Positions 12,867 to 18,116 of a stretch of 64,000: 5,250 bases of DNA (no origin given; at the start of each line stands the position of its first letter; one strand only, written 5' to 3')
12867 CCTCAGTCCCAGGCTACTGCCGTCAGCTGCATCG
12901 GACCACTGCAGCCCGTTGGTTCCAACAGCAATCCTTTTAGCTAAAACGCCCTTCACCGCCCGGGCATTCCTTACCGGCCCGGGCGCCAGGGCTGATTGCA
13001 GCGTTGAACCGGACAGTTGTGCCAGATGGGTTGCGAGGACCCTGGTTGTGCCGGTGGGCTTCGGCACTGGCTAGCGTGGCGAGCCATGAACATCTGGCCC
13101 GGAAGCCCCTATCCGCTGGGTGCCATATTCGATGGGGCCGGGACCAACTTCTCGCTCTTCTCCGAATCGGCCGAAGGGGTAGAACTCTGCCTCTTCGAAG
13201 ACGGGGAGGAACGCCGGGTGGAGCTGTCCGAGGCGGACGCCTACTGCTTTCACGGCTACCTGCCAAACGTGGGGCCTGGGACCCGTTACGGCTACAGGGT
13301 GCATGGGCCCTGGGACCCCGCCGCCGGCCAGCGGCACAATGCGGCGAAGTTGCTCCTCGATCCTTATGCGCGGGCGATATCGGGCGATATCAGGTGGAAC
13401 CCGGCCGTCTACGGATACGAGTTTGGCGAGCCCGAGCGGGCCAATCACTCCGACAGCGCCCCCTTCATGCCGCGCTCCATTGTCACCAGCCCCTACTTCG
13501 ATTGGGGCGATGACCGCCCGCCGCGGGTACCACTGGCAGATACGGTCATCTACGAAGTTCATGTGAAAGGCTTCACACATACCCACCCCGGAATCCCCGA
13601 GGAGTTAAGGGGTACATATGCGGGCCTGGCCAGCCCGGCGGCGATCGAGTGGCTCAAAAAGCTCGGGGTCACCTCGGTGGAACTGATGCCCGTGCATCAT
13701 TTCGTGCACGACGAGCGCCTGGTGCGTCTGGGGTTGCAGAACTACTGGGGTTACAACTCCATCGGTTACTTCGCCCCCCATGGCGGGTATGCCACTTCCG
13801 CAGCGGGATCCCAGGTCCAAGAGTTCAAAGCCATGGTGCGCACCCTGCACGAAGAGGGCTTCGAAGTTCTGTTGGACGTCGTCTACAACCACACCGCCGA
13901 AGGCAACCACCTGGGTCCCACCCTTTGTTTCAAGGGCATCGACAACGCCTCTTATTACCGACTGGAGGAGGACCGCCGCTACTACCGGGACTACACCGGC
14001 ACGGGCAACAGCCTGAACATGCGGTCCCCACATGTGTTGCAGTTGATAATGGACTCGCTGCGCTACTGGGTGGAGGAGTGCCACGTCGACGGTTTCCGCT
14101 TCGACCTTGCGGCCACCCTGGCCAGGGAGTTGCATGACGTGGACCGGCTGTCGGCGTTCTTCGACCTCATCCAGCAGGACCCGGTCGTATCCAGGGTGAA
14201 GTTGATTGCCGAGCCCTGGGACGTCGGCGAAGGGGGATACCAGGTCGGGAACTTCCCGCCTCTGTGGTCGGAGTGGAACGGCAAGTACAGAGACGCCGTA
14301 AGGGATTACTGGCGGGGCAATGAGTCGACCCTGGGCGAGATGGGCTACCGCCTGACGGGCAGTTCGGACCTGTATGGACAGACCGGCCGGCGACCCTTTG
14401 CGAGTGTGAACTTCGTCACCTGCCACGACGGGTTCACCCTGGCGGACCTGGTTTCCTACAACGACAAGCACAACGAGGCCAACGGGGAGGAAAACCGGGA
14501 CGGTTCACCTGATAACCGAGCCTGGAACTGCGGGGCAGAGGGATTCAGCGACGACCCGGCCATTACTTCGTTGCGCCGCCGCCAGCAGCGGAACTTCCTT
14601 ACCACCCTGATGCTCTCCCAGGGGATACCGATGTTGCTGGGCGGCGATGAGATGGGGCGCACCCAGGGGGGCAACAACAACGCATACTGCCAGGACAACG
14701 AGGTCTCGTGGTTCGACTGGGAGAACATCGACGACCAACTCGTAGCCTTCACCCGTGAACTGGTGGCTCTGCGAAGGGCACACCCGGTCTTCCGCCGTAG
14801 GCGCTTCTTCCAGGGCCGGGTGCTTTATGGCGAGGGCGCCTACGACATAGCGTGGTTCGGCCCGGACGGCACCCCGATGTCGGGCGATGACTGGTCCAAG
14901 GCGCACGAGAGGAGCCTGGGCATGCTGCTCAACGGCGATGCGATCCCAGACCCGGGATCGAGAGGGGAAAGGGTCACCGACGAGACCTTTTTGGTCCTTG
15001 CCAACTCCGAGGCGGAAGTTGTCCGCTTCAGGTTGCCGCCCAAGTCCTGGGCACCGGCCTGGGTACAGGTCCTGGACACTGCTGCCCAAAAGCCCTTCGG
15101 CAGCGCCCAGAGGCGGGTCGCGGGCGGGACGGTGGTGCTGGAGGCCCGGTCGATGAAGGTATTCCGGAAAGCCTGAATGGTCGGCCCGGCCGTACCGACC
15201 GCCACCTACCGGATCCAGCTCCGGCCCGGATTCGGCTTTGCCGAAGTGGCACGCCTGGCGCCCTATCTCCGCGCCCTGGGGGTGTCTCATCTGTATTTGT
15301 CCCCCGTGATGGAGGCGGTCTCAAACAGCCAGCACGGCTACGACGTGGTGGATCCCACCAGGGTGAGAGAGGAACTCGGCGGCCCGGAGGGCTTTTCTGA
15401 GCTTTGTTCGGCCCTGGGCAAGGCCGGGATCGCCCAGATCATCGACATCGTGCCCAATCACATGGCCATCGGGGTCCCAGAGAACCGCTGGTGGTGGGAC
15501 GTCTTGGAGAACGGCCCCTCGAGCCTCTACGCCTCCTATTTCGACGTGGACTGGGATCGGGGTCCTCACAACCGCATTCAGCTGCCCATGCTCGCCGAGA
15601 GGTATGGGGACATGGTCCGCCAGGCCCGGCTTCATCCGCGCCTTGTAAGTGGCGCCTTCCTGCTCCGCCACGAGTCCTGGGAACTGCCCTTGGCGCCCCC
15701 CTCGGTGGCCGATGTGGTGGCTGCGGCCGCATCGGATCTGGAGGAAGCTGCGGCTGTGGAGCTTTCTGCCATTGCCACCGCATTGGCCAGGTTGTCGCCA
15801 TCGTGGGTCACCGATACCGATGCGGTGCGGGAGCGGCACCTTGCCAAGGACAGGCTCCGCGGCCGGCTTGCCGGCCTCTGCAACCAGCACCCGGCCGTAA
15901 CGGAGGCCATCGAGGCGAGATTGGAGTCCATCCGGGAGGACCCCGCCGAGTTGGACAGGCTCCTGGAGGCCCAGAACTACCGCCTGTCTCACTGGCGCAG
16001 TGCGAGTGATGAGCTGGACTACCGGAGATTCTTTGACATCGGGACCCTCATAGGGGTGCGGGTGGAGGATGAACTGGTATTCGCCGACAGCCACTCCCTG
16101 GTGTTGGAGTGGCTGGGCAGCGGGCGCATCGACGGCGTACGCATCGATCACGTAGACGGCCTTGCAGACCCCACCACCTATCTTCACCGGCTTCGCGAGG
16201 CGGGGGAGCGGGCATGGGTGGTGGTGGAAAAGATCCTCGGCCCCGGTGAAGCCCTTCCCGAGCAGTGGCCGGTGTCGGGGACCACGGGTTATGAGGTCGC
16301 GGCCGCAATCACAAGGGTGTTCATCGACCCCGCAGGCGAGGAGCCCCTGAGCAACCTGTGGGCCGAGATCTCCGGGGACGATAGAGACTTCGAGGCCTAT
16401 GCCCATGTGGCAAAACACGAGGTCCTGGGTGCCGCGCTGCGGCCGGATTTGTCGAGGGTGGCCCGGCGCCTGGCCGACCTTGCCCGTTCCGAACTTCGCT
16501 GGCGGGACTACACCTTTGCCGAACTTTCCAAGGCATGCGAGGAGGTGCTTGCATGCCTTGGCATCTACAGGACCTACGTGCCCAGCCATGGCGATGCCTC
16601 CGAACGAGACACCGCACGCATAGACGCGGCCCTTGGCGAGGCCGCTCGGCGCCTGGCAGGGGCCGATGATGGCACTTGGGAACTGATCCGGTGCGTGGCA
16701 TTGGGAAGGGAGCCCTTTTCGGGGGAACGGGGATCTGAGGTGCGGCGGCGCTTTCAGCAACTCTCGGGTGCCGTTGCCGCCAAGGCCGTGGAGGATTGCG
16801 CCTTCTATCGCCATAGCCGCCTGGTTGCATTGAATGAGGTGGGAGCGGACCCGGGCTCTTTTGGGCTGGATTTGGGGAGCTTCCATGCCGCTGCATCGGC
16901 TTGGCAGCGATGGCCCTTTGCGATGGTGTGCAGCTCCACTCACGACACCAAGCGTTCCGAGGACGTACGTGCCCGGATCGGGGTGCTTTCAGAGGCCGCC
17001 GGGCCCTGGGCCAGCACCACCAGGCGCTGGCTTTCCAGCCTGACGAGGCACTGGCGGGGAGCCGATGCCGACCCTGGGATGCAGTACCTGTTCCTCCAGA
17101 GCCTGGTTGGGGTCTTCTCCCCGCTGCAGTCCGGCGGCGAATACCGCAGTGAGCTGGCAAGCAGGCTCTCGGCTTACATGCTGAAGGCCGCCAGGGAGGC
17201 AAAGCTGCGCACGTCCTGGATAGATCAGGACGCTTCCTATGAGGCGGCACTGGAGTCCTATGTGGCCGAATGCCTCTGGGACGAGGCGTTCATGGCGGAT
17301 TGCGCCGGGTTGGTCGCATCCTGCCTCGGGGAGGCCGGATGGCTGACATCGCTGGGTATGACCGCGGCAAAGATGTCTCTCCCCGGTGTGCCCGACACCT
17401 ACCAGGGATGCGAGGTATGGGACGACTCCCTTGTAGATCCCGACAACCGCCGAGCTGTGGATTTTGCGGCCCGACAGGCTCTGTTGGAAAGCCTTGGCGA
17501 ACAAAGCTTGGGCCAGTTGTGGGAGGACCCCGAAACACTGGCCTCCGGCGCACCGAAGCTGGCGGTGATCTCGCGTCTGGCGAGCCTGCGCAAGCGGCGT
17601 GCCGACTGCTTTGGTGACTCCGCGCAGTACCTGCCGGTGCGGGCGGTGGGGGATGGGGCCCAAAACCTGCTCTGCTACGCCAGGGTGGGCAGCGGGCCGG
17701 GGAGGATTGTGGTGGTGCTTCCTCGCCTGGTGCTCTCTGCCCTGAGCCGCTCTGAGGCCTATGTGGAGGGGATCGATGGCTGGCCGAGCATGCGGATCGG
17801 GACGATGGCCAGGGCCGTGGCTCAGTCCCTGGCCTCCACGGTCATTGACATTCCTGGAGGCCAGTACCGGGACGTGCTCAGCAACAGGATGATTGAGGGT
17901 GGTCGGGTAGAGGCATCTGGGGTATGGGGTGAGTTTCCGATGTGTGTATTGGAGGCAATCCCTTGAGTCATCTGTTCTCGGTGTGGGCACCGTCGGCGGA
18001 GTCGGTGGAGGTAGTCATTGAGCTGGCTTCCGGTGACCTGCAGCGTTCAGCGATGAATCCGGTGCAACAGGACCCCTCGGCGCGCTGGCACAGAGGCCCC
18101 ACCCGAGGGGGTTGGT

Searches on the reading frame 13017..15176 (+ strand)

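Call 39: search_protein_families(library=pfam, proteins=[window:13017-15176:+], max_evalue=0.00001)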
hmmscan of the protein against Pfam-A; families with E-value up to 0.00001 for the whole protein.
window:13017-15176:+ (719 aa): 2 families
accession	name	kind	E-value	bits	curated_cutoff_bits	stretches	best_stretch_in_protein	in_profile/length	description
PF02922.24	CBM_48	-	8.4e-17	61.7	22.4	1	33-118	1-83/83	Carbohydrate-binding module 48 (Isoamylase N-terminal domain)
PF00128.31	Alpha-amylase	-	4.2e-16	59.7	22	2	316-550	140-358/446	Alpha amylase, catalytic domain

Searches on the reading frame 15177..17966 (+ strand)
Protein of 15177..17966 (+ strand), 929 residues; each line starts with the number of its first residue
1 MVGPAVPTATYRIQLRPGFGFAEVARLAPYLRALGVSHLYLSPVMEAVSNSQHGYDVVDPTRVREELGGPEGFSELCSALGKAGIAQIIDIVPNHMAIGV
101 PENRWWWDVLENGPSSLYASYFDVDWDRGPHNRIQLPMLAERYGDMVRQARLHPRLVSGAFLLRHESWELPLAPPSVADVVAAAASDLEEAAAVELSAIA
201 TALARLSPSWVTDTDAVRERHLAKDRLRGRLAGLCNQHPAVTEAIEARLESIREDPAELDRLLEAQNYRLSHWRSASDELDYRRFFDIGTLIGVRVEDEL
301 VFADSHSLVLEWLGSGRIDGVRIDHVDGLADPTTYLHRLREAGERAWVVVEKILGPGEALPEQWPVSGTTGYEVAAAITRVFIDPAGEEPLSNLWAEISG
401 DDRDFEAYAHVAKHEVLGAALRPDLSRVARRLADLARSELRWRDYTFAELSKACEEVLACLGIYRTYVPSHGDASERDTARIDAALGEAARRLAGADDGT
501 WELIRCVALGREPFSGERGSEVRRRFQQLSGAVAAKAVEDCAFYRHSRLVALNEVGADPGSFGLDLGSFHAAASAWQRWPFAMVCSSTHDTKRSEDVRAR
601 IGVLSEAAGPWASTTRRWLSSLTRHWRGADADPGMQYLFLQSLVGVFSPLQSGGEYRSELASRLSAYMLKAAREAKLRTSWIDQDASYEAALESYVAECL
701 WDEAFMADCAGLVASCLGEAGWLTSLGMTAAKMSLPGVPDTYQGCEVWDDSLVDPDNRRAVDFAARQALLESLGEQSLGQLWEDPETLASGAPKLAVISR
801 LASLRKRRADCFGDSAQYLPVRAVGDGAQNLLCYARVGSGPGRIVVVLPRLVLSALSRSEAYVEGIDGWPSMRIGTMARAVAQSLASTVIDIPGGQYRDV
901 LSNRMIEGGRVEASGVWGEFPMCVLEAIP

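Call 39: search_protein_families(library=pfam, proteins=[window:15177-17966:+], max_evalue=0.00001)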
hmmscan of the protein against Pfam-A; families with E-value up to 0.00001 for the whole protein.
window:15177-17966:+ (929 aa): 1 family
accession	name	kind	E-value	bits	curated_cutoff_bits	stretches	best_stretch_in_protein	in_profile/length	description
PF00128.31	Alpha-amylase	-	6.3e-16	59.1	22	1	29-137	26-126/446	Alpha amylase, catalytic domain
